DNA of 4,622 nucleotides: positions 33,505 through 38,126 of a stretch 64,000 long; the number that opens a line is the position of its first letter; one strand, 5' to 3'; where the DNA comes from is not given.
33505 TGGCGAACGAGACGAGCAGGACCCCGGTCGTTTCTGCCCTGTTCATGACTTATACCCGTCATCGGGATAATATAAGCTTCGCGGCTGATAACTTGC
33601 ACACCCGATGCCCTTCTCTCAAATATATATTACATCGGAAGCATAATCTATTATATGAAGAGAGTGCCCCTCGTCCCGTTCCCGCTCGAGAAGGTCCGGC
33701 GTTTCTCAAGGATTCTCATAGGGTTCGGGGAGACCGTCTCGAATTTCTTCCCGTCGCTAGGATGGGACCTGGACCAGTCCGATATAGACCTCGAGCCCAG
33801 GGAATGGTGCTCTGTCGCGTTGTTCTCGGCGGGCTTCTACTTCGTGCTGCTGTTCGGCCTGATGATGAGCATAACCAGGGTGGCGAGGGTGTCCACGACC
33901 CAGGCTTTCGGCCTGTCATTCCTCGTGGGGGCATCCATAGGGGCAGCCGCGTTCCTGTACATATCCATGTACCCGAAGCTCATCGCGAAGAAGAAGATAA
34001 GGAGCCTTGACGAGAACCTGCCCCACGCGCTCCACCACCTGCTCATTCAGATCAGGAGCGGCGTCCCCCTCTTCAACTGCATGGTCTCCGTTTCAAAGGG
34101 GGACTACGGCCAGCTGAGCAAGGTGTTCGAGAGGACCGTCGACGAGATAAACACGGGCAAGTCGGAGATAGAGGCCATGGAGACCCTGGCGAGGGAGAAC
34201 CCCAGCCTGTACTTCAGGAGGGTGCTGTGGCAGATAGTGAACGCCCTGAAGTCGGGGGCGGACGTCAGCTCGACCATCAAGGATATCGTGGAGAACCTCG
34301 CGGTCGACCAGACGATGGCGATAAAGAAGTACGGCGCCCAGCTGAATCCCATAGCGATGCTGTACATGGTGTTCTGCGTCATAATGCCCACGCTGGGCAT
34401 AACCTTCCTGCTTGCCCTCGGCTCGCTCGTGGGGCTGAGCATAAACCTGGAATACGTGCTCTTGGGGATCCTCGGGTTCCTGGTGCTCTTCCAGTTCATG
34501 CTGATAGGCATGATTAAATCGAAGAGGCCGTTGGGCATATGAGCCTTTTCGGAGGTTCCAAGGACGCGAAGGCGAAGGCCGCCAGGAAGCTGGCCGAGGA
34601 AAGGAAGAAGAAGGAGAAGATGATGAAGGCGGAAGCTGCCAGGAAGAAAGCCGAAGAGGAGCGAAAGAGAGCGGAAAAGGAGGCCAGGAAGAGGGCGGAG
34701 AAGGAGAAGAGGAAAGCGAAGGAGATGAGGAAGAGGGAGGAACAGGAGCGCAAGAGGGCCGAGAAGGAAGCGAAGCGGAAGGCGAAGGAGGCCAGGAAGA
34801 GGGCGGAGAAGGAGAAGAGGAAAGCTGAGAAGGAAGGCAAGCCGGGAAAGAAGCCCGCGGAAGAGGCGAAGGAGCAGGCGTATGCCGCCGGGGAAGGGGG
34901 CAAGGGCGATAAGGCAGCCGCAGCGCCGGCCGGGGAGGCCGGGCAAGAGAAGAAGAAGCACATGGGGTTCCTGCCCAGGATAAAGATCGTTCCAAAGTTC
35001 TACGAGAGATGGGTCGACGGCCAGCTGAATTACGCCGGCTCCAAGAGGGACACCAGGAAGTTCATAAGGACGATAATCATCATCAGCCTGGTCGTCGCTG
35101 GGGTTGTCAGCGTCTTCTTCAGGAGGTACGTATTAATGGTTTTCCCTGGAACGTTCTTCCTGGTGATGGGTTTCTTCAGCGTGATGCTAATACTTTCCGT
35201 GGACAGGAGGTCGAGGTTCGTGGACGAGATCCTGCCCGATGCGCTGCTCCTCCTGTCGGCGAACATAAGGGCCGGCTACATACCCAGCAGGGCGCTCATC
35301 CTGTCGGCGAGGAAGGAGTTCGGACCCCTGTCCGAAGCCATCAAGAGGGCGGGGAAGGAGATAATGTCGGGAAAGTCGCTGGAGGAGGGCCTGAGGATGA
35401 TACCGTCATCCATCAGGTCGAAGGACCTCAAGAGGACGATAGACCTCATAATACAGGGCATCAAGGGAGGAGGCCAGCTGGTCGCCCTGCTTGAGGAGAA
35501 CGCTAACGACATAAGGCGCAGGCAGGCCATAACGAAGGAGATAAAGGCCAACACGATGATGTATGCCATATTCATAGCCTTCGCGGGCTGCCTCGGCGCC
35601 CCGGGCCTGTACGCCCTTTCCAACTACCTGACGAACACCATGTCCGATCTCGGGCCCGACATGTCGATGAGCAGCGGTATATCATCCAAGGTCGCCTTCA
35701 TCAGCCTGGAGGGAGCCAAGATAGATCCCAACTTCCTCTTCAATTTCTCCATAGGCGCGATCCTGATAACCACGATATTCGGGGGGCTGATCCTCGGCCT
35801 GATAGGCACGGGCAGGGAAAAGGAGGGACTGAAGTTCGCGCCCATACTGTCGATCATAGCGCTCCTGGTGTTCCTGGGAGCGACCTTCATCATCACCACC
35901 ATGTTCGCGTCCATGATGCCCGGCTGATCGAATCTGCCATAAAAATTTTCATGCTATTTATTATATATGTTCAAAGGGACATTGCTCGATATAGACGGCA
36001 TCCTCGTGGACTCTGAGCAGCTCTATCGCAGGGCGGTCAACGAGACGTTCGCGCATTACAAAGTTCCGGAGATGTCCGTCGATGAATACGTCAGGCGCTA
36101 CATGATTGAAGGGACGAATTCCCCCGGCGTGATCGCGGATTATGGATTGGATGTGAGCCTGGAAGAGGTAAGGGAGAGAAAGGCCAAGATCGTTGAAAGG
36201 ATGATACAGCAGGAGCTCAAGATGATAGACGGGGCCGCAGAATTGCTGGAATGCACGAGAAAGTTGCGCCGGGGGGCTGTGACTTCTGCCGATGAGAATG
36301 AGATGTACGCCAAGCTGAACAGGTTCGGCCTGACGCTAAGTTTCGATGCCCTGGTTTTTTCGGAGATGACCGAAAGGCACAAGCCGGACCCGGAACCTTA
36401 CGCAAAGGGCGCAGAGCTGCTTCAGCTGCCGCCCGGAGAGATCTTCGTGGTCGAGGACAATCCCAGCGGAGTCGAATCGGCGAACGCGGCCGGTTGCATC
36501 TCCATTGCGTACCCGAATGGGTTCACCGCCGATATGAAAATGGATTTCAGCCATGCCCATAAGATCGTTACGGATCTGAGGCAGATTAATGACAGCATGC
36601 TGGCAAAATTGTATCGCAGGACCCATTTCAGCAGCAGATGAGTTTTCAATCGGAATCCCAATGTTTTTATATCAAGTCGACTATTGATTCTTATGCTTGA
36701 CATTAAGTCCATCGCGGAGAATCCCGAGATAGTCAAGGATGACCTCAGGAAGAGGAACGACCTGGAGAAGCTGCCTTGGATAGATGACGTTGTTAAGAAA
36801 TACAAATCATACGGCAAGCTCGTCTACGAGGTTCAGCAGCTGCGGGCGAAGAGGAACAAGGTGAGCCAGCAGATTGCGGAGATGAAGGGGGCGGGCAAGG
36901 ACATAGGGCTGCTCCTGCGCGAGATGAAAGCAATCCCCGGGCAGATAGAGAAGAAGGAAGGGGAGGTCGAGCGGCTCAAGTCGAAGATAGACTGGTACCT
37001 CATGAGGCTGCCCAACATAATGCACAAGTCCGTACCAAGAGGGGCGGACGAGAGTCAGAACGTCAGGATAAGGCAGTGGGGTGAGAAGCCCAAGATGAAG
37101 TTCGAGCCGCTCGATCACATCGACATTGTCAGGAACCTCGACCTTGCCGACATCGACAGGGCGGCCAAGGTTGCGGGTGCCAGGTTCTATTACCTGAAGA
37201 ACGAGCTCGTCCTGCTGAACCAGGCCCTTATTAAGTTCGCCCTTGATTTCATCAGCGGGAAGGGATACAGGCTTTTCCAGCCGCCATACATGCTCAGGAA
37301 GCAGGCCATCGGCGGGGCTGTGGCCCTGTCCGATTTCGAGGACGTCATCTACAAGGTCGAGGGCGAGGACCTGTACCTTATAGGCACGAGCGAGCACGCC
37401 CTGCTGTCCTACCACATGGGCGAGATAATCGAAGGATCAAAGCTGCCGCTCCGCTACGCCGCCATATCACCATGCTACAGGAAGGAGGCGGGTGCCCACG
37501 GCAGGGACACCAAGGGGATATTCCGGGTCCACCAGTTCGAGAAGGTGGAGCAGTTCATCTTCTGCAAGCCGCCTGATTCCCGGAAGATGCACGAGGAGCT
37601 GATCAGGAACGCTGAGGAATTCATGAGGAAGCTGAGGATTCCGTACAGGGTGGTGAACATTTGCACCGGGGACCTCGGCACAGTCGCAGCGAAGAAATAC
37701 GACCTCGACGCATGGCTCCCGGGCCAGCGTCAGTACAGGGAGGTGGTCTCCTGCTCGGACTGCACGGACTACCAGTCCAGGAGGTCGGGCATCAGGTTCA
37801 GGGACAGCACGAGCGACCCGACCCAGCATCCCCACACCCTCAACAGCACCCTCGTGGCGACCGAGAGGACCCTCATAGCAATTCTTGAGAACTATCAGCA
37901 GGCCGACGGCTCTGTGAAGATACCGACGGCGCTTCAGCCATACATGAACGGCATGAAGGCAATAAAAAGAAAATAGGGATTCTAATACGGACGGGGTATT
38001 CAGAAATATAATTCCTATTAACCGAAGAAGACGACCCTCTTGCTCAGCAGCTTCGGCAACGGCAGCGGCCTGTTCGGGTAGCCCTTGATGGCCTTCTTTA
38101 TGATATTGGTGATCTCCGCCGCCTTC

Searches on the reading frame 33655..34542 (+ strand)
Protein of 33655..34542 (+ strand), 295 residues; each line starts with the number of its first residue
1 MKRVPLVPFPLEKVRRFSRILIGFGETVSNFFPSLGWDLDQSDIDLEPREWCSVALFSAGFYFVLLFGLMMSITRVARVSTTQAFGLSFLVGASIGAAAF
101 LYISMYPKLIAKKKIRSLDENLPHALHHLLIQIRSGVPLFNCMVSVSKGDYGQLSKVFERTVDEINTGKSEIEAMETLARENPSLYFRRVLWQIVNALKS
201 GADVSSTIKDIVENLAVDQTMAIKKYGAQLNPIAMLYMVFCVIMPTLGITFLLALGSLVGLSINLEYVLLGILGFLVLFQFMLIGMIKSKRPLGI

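Call 31: search_protein_families(library=pfam, proteins=[window:33655-34542:+], max_evalue=0.001)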
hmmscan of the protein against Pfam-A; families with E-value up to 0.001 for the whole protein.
window:33655-34542:+ (295 aa): 1 family
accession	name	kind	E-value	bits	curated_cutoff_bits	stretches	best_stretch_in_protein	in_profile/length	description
PF00482.28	T2SSF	-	5.2e-17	62.4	25.2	1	126-249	2-122/125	Type II secretion system (T2SS), protein F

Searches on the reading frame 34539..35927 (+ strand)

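Call 11: search_protein_families(library=pfam, proteins=[window:34539-35927:+], max_evalue=0.01)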
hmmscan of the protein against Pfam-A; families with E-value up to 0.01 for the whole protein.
window:34539-35927:+ (462 aa): 2 families
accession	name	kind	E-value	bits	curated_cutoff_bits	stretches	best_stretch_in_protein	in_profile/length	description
PF00482.28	T2SSF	-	1e-15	58.2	25.2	1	236-357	2-120/125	Type II secretion system (T2SS), protein F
PF01956.21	EMC3_TMCO1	-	0.0045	17.2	27.1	1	51-217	41-132/169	Integral membrane protein EMC3/TMCO1-like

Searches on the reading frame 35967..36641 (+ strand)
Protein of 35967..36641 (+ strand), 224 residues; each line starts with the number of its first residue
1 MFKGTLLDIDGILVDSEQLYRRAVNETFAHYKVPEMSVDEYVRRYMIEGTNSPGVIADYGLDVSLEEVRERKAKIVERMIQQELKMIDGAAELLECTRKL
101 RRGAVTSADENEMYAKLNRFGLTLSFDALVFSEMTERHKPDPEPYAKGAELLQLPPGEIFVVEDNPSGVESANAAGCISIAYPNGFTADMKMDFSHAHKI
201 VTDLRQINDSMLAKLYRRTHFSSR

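Call 80: search_protein_families(library=pfam, proteins=[window:35967-36641:+], max_evalue=0.001)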
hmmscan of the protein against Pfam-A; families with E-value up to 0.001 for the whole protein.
window:35967-36641:+ (224 aa): 3 families
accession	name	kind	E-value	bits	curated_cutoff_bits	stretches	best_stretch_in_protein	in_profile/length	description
PF13419.12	HAD_2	-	2.5e-28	99.8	23.8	1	6-181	2-177/178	Haloacid dehalogenase-like hydrolase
PF00702.32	Hydrolase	-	9.4e-20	72.3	26.4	1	4-176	3-191/191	haloacid dehalogenase-like hydrolase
PF13242.12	Hydrolase_like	-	2.1e-05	24.8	22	1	138-206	3-74/75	HAD-hyrolase-like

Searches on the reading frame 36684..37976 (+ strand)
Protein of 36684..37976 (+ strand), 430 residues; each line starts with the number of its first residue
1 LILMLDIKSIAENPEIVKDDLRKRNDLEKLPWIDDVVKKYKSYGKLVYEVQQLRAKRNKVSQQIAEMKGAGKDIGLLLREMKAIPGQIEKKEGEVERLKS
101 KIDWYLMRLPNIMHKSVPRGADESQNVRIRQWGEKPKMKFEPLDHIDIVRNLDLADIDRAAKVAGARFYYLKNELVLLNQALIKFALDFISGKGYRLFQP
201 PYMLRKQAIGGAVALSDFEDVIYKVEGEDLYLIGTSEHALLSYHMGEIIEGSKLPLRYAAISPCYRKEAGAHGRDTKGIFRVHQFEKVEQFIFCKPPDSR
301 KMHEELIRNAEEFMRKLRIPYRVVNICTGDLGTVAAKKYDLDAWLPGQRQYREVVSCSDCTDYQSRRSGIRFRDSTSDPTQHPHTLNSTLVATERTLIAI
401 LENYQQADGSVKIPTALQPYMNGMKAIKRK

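Call 11: search_protein_families(library=pfam, proteins=[window:36684-37976:+], max_evalue=0.01)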
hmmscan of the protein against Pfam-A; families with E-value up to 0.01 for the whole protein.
window:36684-37976:+ (430 aa): 2 families
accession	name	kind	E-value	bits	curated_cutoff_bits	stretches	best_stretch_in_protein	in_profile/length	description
PF00587.30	tRNA-synt_2b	-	2.6e-41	142.1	29.3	1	225-404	3-179/179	tRNA synthetase class II core domain (G, H, P, S and T)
PF02403.27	Seryl_tRNA_N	-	1.1e-22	80.8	28.2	1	4-112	1-107/108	Seryl-tRNA synthetase N-terminal domain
